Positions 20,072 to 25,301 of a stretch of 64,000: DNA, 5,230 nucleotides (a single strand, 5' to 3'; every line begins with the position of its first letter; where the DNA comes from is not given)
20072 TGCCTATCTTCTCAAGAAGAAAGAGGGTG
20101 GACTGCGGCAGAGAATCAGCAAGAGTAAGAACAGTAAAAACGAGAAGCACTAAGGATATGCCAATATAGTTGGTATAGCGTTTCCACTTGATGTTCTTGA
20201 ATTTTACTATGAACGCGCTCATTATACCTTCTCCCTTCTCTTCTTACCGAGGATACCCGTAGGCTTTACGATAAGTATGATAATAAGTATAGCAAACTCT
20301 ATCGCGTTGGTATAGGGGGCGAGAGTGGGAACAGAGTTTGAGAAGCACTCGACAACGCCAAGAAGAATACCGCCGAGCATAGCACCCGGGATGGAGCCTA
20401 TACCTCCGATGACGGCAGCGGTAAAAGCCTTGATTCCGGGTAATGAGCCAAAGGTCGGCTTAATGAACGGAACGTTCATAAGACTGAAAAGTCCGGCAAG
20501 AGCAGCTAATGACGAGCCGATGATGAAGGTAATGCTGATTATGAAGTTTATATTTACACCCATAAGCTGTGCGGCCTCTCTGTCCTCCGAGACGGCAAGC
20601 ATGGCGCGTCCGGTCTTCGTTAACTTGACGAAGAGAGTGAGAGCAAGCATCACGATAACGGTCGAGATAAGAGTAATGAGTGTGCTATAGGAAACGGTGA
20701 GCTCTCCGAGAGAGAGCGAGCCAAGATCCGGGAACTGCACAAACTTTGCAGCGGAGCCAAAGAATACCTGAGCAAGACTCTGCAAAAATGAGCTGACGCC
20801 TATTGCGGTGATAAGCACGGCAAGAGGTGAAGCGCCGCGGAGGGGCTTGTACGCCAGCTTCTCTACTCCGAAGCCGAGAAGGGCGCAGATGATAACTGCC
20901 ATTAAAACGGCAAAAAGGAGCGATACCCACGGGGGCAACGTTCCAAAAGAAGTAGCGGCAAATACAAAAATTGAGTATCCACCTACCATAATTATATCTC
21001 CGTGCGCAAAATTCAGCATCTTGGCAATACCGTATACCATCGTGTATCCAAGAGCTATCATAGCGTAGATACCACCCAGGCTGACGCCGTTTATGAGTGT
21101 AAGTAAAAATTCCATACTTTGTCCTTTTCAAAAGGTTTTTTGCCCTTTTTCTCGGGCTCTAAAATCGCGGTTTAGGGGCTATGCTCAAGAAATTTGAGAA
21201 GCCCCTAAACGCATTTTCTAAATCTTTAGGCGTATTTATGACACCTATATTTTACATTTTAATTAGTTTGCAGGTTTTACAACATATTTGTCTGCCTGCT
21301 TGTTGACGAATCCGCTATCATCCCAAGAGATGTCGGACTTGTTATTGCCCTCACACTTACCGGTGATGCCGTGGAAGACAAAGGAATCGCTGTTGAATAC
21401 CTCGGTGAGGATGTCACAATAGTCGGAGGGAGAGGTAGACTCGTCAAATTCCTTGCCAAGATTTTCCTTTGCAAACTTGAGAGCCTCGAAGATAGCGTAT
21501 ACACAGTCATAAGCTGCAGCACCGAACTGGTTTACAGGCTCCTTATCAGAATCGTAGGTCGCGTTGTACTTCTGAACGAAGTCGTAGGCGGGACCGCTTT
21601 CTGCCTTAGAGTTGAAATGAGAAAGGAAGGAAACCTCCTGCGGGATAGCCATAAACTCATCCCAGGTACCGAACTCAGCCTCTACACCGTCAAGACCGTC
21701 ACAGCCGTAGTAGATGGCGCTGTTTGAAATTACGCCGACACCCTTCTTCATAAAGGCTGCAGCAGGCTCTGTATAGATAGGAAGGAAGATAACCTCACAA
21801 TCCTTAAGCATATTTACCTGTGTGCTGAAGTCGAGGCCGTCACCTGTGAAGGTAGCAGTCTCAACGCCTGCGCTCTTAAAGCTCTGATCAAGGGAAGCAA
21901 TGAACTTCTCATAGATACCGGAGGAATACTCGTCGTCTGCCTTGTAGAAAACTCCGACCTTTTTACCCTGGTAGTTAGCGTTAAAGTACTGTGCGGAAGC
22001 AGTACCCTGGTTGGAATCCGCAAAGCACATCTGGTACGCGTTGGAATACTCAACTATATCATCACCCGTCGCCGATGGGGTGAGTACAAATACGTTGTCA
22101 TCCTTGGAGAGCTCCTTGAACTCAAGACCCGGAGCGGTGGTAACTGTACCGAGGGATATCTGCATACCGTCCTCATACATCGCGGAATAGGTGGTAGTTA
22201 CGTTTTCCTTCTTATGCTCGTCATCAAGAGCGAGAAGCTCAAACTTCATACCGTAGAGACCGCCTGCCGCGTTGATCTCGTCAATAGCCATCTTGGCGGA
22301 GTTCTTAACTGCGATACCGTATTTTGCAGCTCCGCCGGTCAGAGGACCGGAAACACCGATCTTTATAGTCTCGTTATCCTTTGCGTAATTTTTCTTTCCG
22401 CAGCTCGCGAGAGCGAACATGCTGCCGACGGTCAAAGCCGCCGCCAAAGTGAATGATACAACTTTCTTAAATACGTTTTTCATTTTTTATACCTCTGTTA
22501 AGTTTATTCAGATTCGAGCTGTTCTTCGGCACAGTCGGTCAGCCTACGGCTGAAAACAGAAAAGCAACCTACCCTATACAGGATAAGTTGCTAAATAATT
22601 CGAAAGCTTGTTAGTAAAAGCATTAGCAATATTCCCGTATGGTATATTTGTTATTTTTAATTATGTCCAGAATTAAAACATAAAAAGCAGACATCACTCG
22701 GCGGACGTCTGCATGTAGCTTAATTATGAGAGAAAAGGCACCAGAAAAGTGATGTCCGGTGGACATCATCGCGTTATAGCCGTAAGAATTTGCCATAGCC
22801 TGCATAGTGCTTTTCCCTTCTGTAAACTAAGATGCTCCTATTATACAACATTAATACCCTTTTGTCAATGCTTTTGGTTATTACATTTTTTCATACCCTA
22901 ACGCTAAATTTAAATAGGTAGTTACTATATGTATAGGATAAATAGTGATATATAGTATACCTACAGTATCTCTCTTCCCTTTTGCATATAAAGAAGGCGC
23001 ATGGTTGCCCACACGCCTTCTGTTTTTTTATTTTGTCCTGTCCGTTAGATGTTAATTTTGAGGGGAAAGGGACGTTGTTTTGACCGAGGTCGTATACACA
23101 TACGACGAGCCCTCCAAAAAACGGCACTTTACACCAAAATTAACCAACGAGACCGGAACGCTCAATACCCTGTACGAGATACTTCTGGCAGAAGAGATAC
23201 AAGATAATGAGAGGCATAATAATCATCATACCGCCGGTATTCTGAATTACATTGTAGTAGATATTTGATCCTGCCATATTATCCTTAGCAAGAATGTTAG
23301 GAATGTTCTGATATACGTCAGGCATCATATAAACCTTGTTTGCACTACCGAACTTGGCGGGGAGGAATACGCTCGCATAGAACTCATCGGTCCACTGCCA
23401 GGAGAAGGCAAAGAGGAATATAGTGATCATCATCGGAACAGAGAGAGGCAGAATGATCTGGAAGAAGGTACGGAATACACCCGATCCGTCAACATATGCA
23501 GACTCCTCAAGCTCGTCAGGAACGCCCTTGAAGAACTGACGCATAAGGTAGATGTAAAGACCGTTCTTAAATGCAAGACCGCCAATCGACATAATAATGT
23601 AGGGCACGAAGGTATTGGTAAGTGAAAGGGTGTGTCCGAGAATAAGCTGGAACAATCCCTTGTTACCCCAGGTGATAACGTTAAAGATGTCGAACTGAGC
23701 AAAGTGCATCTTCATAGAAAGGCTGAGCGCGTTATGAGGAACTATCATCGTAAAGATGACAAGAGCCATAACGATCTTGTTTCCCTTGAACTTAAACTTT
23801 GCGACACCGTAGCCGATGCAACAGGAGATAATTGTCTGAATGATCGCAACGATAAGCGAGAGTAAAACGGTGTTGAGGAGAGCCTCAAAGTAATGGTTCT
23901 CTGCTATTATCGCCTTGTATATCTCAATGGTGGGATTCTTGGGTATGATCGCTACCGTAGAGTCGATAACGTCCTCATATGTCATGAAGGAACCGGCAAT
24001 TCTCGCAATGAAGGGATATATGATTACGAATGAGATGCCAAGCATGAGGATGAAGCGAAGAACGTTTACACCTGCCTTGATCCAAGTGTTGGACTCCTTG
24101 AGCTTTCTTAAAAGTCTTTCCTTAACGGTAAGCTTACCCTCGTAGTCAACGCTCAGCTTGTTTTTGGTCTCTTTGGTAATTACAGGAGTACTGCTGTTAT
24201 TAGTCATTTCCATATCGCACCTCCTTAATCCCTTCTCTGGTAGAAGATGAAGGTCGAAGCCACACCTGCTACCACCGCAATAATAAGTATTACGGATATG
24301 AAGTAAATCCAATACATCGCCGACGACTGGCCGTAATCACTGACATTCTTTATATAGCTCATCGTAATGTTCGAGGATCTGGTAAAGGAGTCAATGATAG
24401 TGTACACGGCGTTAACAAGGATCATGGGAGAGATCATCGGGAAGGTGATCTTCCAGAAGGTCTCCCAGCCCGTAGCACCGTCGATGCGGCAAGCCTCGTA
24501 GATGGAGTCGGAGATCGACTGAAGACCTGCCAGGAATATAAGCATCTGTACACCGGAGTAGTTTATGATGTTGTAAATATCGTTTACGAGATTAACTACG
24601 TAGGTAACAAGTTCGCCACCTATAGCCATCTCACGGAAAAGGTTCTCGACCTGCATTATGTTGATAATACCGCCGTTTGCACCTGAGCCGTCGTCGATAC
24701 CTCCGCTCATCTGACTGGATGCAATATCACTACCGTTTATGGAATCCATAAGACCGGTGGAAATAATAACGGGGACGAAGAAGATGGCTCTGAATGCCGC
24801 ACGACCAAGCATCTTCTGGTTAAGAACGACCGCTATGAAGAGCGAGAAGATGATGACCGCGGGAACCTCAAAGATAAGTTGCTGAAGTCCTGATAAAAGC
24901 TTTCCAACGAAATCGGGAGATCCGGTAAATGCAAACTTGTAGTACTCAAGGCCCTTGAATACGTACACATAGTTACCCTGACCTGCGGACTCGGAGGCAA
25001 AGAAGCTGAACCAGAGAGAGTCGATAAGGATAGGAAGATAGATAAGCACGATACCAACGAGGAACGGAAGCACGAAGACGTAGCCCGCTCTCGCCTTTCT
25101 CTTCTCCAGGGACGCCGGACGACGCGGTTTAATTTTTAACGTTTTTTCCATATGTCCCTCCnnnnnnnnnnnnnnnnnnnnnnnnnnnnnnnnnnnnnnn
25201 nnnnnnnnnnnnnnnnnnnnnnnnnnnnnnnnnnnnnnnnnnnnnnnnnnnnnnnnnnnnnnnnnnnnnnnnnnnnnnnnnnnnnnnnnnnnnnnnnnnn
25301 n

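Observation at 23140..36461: Seven-gene operon: giant anchorless SBP, two full permease pairs, NHL/Yip1 membrane fusion and a 1,182-aa secreted protein, with no ATPase or regulator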

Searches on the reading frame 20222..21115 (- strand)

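Call 8: search_protein_families(library=pfam, proteins=[window:20222-21115:-], max_evalue=0.001)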
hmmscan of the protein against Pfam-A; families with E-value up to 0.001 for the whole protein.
window:20222-21115:- (297 aa): 2 families
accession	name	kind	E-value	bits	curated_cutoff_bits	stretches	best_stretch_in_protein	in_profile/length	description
PF02653.21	BPD_transp_2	-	4.3e-39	134.7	26.8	1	7-281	2-269/269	Branched-chain amino acid transport system / permease component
PF01032.23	FecCD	-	4.6e-07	29.6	26.5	1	46-207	82-234/311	FecCD transport family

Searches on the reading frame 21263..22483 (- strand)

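Call 8: search_protein_families(library=pfam, proteins=[window:21263-22483:-], max_evalue=0.001)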
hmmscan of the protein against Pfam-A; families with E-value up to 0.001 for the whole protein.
window:21263-22483:- (406 aa): 3 families
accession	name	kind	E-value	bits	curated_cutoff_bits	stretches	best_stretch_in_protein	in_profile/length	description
PF13458.12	Peripla_BP_6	-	1e-30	108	31.7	1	39-340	1-298/343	Periplasmic binding protein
PF01094.35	ANF_receptor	-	3.2e-08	33.4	25.4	1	59-348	2-298/353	Receptor family ligand binding region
PF13433.12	Peripla_BP_5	-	1.1e-07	31.8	27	1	40-116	1-78/363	Periplasmic binding protein domain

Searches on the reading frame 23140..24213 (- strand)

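Call 4: search_protein_families(library=pfam, proteins=[window:23140-24213:-], max_evalue=0.01)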
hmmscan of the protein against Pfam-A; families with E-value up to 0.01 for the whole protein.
window:23140-24213:- (357 aa): 1 family
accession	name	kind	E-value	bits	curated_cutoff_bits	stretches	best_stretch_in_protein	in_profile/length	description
PF00528.27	BPD_transp_1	-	8.1e-13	48.9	26.4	1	133-350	4-182/184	Binding-protein-dependent transport system inner membrane component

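Call 5: search_protein_families(library=ncbifam, proteins=[window:23140-24213:-], max_evalue=0.01)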
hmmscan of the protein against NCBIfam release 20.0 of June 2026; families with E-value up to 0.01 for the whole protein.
window:23140-24213:- (357 aa): 16 families
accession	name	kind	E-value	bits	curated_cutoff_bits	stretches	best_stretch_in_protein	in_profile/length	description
NF008231.0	PRK10998.1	equivalog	4.7e-17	62.5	261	1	109-354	82-293/296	maltose ABC transporter permease MalG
NF040932.1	ABC_arch_GlcU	equivalog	2.7e-14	53.5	340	1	52-351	4-265/272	glucose ABC transporter permease GlcU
NF008210.0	PRK10973.1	equivalog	7.7e-13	48.7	297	1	221-350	159-276/281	sn-glycerol-3-phosphate ABC transporter permease UgpE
NF040839.1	tungstate_WtpB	equivalog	6.3e-11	42.4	340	1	89-271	24-191/251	tungstate ABC transporter permease WtpB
TIGR01581.1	Mo_ABC_porter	hypoth_equivalog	3.2e-10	39.9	210.3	1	98-282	10-179/225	ABC transporter permease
NF007047.0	PRK09500.1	equivalog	2.2e-08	34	326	1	60-277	14-200/257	spermidine/putrescine ABC transporter permease PotC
TIGR02139.1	permease_CysT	equivalog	9.7e-08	31.9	246.1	1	93-286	33-212/265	sulfate ABC transporter permease subunit CysT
TIGR02141.1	modB_ABC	equivalog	7.5e-07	29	182.6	1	117-289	5-163/208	molybdate ABC transporter permease subunit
NF006939.0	PRK09421.1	equivalog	2.8e-06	26.9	262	1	112-280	8-167/230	molybdate ABC transporter permease subunit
TIGR00969.1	3a0106s02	subfamily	7.2e-06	25.7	240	1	96-271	47-209/272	sulfate ABC transporter permease subunit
NF007044.0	PRK09497.1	equivalog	1.7e-05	24.4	348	1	56-269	16-214/285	spermidine/putrescine ABC transporter permease PotB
TIGR02140.1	permease_CysW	equivalog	9.8e-05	22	329.1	1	95-256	32-180/261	sulfate ABC transporter permease subunit CysW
NF008208.0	PRK10971.1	equivalog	0.00027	20.5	415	1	96-286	44-220/277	sulfate/thiosulfate ABC transporter permease CysT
NF007852.0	PRK10561.1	equivalog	0.00042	20.3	335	1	69-278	29-231/295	sn-glycerol-3-phosphate ABC transporter permease UgpA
TIGR03262.1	PhnU2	equivalog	0.0017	17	593.25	1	97-276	41-204/546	putative 2-aminoethylphosphonate ABC transporter permease subunit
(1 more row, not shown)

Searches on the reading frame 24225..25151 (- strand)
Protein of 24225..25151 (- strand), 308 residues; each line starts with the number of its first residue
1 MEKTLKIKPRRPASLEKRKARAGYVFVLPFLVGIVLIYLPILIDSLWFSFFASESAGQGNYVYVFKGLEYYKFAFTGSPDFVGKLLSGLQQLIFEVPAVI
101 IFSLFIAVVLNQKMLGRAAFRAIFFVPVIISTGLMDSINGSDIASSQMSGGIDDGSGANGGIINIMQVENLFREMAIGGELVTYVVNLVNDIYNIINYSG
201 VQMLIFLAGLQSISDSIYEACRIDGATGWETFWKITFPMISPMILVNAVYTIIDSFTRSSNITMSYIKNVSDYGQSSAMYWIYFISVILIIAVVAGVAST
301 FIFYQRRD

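Call 4: search_protein_families(library=pfam, proteins=[window:24225-25151:-], max_evalue=0.01)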
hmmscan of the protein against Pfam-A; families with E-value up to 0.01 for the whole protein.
window:24225-25151:- (308 aa): 1 family
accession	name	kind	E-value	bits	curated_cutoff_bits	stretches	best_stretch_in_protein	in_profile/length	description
PF00528.27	BPD_transp_1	-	1.2e-11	45.1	26.4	1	197-305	63-176/184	Binding-protein-dependent transport system inner membrane component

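Call 5: search_protein_families(library=ncbifam, proteins=[window:24225-25151:-], max_evalue=0.01)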
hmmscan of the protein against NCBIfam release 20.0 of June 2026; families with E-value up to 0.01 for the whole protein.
window:24225-25151:- (308 aa): 10 families
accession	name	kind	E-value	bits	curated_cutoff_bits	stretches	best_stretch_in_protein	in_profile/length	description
NF007852.0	PRK10561.1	equivalog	2.4e-10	40.8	335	1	191-258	165-233/295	sn-glycerol-3-phosphate ABC transporter permease UgpA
NF040932.1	ABC_arch_GlcU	equivalog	1.1e-07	31.8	340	1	196-256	145-202/272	glucose ABC transporter permease GlcU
NF008232.0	PRK10999.1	equivalog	1.4e-06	27.3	392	1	203-243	390-432/520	maltose ABC transporter permease MalF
TIGR00969.1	3a0106s02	subfamily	9.4e-06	25.3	240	1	210-251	166-207/272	sulfate ABC transporter permease subunit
NF040931.1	ABC_arch_GlcT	equivalog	2.1e-05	24.3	360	1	193-260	149-216/278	glucose ABC transporter permease GlcT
NF008231.0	PRK10998.1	equivalog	2.3e-05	24.1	261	1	200-274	169-244/296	maltose ABC transporter permease MalG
TIGR01581.1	Mo_ABC_porter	hypoth_equivalog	4.9e-05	22.9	210.3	1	208-253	124-169/225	ABC transporter permease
TIGR01299.1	synapt_SV2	subfamily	0.00027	18.9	637.3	1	182-297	495-612/742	synaptic vesicle protein SV2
TIGR02141.1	modB_ABC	equivalog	0.00045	19.9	182.6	0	210-249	103-142/208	molybdate ABC transporter permease subunit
NF006939.0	PRK09421.1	equivalog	0.0014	18.1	262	1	210-280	116-187/230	molybdate ABC transporter permease subunit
